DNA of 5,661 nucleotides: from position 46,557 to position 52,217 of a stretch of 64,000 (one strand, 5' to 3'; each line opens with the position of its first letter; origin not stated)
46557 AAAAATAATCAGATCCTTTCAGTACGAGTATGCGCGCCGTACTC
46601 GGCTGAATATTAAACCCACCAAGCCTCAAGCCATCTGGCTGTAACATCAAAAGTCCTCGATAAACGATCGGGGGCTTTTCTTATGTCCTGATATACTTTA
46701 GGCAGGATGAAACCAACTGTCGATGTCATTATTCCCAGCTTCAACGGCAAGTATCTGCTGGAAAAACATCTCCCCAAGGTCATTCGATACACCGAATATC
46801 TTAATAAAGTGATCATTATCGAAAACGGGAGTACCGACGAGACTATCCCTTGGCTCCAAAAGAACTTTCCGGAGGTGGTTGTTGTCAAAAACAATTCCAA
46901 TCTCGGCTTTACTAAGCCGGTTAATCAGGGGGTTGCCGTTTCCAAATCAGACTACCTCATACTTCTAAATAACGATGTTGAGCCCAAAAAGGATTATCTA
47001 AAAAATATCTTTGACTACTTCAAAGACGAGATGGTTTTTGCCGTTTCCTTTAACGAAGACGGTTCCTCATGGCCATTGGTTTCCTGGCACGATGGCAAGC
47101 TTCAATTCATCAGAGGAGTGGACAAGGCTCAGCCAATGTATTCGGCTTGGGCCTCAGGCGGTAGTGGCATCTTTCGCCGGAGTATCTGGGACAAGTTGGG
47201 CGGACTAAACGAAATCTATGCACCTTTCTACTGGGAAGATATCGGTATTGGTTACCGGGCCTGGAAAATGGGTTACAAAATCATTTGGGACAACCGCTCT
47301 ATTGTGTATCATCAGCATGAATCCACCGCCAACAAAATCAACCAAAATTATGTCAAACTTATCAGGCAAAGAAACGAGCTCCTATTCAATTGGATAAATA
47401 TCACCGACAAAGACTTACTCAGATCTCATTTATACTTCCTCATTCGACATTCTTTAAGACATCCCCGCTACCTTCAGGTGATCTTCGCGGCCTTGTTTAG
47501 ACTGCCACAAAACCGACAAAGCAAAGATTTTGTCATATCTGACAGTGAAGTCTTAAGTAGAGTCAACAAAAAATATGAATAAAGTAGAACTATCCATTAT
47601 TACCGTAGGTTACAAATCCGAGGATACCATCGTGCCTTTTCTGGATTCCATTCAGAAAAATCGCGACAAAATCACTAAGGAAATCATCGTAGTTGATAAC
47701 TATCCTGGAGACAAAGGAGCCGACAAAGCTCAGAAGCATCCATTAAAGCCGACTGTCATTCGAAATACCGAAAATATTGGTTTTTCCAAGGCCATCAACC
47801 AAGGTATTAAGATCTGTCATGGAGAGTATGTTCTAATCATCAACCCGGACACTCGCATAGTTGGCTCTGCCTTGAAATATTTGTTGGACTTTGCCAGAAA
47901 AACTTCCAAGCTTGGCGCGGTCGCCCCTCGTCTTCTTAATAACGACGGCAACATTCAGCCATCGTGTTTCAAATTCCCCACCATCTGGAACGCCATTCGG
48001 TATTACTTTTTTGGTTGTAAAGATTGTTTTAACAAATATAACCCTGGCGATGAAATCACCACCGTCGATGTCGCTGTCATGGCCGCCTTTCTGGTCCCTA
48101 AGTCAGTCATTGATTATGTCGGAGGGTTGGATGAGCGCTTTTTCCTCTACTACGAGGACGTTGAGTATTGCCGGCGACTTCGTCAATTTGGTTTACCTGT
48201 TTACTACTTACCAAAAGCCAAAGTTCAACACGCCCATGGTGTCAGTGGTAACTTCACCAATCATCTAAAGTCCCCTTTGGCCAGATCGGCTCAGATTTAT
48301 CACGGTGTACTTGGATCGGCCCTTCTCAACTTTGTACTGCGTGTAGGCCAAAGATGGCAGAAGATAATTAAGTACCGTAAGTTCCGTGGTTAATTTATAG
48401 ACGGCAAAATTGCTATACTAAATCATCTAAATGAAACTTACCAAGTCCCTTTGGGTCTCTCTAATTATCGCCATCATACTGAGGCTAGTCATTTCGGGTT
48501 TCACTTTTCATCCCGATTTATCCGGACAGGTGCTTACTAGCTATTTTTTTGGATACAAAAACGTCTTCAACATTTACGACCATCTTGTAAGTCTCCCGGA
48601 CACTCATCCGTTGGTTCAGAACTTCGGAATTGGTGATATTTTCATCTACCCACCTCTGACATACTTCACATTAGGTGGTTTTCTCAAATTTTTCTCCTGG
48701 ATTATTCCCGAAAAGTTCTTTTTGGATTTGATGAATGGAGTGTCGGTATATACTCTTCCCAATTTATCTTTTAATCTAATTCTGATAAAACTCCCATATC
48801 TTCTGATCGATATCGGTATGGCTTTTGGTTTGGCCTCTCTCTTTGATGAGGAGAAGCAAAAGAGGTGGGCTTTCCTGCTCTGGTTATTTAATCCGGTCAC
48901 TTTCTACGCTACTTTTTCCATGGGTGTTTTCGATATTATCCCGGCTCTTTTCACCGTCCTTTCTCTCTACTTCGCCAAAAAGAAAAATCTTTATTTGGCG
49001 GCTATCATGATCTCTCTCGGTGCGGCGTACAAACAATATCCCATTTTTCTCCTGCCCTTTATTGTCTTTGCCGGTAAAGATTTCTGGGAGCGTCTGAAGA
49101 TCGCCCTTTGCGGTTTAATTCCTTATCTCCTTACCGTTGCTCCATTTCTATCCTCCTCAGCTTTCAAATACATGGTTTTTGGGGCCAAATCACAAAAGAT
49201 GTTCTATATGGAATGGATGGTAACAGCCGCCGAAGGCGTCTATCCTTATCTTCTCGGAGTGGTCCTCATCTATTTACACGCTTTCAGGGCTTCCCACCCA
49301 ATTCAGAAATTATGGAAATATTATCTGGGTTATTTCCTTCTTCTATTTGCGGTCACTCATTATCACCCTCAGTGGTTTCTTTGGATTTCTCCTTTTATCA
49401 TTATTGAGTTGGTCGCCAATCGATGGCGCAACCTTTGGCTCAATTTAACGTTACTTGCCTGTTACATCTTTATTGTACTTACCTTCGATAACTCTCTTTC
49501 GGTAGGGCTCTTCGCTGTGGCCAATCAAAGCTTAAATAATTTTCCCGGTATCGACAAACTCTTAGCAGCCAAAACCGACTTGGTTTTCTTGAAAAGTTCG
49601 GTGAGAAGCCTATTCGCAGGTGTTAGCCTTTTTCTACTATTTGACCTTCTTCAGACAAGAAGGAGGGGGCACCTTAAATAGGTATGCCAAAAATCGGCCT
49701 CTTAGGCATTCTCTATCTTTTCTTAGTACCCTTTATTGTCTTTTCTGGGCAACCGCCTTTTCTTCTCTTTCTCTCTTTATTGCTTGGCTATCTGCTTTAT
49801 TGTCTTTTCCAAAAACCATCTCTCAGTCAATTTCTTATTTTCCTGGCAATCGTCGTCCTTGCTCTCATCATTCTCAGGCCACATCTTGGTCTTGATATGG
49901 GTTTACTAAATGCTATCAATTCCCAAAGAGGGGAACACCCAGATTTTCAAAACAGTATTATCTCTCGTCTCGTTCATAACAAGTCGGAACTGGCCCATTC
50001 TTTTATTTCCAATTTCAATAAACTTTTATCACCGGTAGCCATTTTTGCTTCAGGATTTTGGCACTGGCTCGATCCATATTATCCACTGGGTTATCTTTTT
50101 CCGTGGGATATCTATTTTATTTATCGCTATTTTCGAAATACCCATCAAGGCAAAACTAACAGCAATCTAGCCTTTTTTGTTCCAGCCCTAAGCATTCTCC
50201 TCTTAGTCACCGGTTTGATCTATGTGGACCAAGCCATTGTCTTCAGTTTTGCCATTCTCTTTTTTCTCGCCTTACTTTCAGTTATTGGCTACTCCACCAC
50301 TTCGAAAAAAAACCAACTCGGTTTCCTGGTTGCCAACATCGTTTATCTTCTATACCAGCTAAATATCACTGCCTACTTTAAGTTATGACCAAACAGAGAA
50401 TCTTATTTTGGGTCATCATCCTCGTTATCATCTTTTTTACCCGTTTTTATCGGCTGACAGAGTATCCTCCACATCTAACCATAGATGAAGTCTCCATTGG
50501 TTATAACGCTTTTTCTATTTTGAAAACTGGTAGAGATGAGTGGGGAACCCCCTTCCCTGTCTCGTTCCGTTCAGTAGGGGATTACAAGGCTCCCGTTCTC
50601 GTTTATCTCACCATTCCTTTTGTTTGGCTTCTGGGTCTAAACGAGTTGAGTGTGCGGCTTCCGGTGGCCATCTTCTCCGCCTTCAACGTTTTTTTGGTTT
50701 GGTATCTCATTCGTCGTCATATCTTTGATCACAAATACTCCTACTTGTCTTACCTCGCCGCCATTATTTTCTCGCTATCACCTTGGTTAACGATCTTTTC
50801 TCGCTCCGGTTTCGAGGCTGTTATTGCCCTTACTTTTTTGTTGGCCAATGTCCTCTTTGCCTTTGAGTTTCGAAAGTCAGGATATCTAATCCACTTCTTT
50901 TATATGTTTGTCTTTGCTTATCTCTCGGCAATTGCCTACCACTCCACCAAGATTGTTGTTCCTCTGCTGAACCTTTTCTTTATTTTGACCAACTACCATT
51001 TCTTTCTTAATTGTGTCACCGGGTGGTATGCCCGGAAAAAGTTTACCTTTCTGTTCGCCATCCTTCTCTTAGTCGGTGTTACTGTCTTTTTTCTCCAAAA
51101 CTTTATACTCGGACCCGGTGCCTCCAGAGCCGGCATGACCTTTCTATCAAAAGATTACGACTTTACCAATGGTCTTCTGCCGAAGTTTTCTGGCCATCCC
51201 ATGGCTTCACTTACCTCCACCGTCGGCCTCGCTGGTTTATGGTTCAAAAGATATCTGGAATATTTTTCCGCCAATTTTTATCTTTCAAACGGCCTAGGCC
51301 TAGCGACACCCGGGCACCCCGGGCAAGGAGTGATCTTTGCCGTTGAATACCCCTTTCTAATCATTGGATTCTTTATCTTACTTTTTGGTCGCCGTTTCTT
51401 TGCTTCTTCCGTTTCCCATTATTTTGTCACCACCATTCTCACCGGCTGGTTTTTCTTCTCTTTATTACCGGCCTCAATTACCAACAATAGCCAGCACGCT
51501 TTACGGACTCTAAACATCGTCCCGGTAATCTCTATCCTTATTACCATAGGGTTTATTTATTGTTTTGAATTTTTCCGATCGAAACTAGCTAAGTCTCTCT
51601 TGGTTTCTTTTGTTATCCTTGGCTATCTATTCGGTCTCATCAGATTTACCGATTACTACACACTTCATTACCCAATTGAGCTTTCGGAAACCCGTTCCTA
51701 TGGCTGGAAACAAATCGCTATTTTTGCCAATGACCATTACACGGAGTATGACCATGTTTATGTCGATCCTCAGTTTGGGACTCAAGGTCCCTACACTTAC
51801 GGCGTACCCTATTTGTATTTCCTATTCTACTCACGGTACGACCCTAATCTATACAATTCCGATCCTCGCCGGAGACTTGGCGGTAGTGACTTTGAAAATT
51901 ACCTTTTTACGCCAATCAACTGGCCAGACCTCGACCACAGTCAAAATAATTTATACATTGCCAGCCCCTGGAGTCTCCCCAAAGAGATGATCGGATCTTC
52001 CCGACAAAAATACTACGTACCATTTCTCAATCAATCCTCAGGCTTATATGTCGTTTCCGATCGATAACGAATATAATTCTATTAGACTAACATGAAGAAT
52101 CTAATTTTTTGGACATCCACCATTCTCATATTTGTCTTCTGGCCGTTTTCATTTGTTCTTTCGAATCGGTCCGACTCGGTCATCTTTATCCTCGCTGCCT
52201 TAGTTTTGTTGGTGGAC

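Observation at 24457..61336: Nine PMT/ArnT-like GT-C paralogs including a five-gene tandem operon: candidate expanded protein O-glycosylation system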

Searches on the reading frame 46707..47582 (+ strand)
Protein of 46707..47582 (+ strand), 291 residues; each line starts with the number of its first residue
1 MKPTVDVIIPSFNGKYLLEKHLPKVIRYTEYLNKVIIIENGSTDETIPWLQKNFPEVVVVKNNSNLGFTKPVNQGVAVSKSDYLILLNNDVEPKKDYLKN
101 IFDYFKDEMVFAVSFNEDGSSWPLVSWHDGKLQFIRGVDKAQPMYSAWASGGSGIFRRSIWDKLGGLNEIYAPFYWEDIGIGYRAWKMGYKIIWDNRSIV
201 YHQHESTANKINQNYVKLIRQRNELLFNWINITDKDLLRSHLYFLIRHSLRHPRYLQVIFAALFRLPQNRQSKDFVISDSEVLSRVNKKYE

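Call 6: search_protein_families(library=pfam, proteins=[window:46707-47582:+], max_evalue=0.001)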
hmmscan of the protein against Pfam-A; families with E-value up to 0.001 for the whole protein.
window:46707-47582:+ (291 aa): 4 families
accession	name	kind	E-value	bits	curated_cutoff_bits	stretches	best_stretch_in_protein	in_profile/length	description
PF00535.33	Glycos_transf_2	-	3.4e-18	66.6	23.3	1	7-137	2-140/168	Glycosyl transferase family 2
PF13641.12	Glyco_tranf_2_3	-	2.9e-11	44.2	27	1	3-210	1-219/230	Glycosyltransferase like family 2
PF13506.12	Glyco_transf_21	-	0.00034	20.6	21.7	1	73-208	23-159/174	Glycosyl transferase family 21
PF13632.12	Glyco_trans_2_3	-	0.00048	20.4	27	1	146-253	70-163/198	Glycosyl transferase family group 2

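Call 26: search_protein_families(library=ncbifam, proteins=[window:46707-47582:+], max_evalue=0.00001)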
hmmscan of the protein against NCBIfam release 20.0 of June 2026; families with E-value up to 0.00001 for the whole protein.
window:46707-47582:+ (291 aa): 8 families
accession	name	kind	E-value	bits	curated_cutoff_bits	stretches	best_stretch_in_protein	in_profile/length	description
NF041875.1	EPS_EpsD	equivalog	1.3e-13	51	370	1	5-207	1-211/325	exopolysaccharide biosynthesis glycosyltransferase EpsD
TIGR04283.1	glyco_like_mftF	equivalog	9.5e-11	41.7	182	1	7-186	3-170/221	TIGR04283 family arsenosugar biosynthesis glycosyltransferase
TIGR03965.1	mycofact_glyco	equivalog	1.5e-10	40.5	280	1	3-207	74-285/467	mycofactocin biosynthesis glycosyltransferase MftF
TIGR03937.1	PgaC_IcaA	equivalog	2.1e-10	40.2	422.3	1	3-201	45-249/407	poly-beta-1,6-N-acetyl-D-glucosamine synthase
NF007482.0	PRK10073.1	equivalog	3.7e-08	32.7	423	1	2-92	5-97/334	glycosyltransferase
TIGR03111.1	glyc2_xrt_Gpos1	hypoth_equivalog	7.9e-08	31.5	363.95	1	3-108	49-159/439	TIGR03111 family XrtG-associated glycosyltransferase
NF047683.1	TeichurnBiosyTuaG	equivalog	1.5e-07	31.3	400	1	2-115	5-120/252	teichuronic acid biosynthesis protein TuaG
TIGR01556.1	rhamnosyltran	subfamily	1.2e-06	27.9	200.55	1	31-204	20-202/281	rhamnosyltransferase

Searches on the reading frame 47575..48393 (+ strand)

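Call 6: search_protein_families(library=pfam, proteins=[window:47575-48393:+], max_evalue=0.001)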
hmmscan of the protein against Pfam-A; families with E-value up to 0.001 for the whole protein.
window:47575-48393:+ (272 aa): 2 families
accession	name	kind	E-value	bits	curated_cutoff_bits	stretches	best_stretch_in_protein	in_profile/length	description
PF00535.33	Glycos_transf_2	-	2.9e-17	63.6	23.3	1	7-126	1-122/168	Glycosyl transferase family 2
PF13641.12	Glyco_tranf_2_3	-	4.7e-11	43.6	27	1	7-222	4-214/230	Glycosyltransferase like family 2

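Call 26: search_protein_families(library=ncbifam, proteins=[window:47575-48393:+], max_evalue=0.00001)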
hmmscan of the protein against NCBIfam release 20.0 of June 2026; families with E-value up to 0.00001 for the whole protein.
window:47575-48393:+ (272 aa): 9 families
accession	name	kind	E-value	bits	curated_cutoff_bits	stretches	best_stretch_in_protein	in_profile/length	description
TIGR01556.1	rhamnosyltran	subfamily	2e-16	60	200.55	1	32-223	19-204/281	rhamnosyltransferase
TIGR03965.1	mycofact_glyco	equivalog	2.5e-14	53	280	1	167-222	229-283/467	mycofactocin biosynthesis glycosyltransferase MftF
NF041875.1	EPS_EpsD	equivalog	1.4e-10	41.1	370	1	9-233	4-219/325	exopolysaccharide biosynthesis glycosyltransferase EpsD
TIGR04283.1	glyco_like_mftF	equivalog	1.9e-09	37.5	182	1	6-115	1-106/221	TIGR04283 family arsenosugar biosynthesis glycosyltransferase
NF007482.0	PRK10073.1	equivalog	2.4e-09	36.7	423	1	3-109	5-112/334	glycosyltransferase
TIGR03937.1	PgaC_IcaA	equivalog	3.5e-09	36.1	422.3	1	5-123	46-168/407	poly-beta-1,6-N-acetyl-D-glucosamine synthase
NF050113.1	gal_furan_GlfT1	equivalog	3.9e-08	32.9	330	1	11-222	6-209/290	galactofuranosyltransferase GlfT1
NF038299.1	EPS_HpsN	equivalog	4.3e-07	29.2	425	1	6-244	3-245/317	hormogonium polysaccharide biosynthesis glycosyltransferase HpsN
NF038302.1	EPS_HpsE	equivalog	3.3e-06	26.3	300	0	5-220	2-223/307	hormogonium polysaccharide biosynthesis glycosyltransferase HpsE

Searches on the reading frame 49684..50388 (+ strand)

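Call 6: search_protein_families(library=pfam, proteins=[window:49684-50388:+], max_evalue=0.001)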
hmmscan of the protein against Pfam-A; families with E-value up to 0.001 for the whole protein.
window:49684-50388:+ (234 aa): 0 families

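Call 37: search_protein_families(library=pfam, proteins=[window:49684-50388:+], max_evalue=5)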
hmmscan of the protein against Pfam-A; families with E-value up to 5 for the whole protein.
window:49684-50388:+ (234 aa): 3 families
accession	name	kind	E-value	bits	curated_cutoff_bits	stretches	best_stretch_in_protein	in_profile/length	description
PF09721.15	Exosortase_EpsH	-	0.41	10.4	25.7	1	118-207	5-100/254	Transmembrane exosortase (Exosortase_EpsH)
PF19529.4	DUF6057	-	1.2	8.4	29.8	1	145-224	87-159/569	Family of unknown function (DUF6057)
PF06127.16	Mpo1-like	-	3.9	8.1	24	1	146-196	7-58/95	2-hydroxy-palmitic acid dioxygenase Mpo1-like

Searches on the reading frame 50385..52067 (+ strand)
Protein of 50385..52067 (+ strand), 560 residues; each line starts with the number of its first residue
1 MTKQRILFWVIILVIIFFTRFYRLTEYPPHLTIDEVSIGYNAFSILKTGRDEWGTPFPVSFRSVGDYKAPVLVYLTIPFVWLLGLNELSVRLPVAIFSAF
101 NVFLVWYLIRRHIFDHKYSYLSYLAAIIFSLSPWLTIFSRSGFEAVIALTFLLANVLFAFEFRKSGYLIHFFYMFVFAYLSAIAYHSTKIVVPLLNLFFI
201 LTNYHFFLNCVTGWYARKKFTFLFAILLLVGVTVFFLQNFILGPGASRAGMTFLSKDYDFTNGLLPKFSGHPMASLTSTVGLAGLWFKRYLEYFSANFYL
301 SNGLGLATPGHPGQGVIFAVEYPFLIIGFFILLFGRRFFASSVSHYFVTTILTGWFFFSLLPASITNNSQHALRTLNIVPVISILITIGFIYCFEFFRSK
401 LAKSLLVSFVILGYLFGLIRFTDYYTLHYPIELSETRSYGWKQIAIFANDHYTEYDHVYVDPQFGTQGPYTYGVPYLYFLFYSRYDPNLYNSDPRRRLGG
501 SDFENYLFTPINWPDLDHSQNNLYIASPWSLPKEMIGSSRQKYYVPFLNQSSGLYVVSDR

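Call 3: search_protein_families(library=pfam, proteins=[window:50385-52067:+], max_evalue=0.01)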
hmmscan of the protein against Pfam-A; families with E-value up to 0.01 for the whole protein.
window:50385-52067:+ (560 aa): 0 families

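Call 4: search_protein_families(library=ncbifam, proteins=[window:50385-52067:+], max_evalue=0.01)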
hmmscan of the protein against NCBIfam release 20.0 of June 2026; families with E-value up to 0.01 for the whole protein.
window:50385-52067:+ (560 aa): 0 families

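Call 37: search_protein_families(library=pfam, proteins=[window:50385-52067:+], max_evalue=5)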
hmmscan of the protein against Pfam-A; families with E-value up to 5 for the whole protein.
window:50385-52067:+ (560 aa): 1 family
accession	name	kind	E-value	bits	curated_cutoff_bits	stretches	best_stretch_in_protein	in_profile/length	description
PF13231.12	PMT_2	-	0.018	15.7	26.1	1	68-203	2-132/160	Dolichyl-phosphate-mannose-protein mannosyltransferase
